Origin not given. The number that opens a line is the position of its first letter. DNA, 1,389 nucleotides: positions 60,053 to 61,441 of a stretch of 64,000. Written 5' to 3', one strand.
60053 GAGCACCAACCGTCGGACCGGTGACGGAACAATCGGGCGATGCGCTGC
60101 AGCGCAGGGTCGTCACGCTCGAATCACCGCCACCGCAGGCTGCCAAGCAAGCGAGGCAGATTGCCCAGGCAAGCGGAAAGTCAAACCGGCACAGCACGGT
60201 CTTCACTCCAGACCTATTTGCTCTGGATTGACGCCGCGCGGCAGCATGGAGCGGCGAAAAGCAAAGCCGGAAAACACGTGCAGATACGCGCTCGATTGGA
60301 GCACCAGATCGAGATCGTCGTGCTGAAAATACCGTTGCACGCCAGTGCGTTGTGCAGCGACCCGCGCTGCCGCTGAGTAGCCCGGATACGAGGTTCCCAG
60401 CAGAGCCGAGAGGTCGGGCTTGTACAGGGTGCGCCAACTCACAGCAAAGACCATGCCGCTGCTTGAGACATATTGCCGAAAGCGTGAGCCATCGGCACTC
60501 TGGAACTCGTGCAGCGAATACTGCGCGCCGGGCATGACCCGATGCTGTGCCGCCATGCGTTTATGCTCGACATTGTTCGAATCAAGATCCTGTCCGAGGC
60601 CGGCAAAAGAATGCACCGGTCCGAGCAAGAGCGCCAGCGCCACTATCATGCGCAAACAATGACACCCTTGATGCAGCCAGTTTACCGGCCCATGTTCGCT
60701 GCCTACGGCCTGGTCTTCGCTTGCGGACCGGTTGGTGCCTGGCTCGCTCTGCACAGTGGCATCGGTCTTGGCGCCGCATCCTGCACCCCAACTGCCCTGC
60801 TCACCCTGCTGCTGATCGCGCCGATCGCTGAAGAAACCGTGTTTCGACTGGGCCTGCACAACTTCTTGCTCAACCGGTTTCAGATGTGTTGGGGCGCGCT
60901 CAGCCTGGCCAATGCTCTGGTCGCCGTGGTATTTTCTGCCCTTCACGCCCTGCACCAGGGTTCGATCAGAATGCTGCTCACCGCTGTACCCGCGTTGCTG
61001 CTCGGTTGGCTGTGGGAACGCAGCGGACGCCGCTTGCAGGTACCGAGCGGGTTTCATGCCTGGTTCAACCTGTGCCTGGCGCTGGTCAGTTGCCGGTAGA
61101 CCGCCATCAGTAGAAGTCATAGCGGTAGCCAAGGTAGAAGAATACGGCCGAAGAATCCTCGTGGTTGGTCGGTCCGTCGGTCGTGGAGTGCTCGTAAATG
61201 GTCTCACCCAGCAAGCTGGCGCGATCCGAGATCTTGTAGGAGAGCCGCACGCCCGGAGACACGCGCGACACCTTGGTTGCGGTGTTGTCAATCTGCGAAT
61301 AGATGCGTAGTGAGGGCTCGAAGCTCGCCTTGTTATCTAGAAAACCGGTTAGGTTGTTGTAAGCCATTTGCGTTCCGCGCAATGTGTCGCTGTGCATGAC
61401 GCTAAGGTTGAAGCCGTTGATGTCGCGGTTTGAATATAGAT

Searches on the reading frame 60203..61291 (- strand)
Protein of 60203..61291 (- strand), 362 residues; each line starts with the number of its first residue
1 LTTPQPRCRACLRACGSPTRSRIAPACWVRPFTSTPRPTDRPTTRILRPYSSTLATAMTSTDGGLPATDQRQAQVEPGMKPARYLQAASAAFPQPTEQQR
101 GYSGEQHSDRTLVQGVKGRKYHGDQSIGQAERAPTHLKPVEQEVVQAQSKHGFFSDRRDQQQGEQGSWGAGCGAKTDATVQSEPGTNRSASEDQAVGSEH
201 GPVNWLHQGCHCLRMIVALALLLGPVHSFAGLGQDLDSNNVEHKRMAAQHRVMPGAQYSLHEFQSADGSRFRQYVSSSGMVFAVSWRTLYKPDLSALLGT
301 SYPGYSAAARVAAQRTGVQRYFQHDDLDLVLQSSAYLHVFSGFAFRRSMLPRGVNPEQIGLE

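Call 7: search_protein_families(library=pfam, proteins=[window:60203-61291:-], max_evalue=0.001)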
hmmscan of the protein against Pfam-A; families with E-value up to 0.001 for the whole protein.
window:60203-61291:- (362 aa): 1 family
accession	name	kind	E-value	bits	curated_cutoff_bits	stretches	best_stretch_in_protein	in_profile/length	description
PF11005.13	DUF2844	-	1.8e-25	89.8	22.4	1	229-359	2-130/130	Protein of unknown function (DUF2844)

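Call 35: search_protein_families(library=ncbifam, proteins=[window:60203-61291:-], max_evalue=0.01)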
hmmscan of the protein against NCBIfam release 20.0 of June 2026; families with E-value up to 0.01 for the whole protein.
window:60203-61291:- (362 aa): 0 families
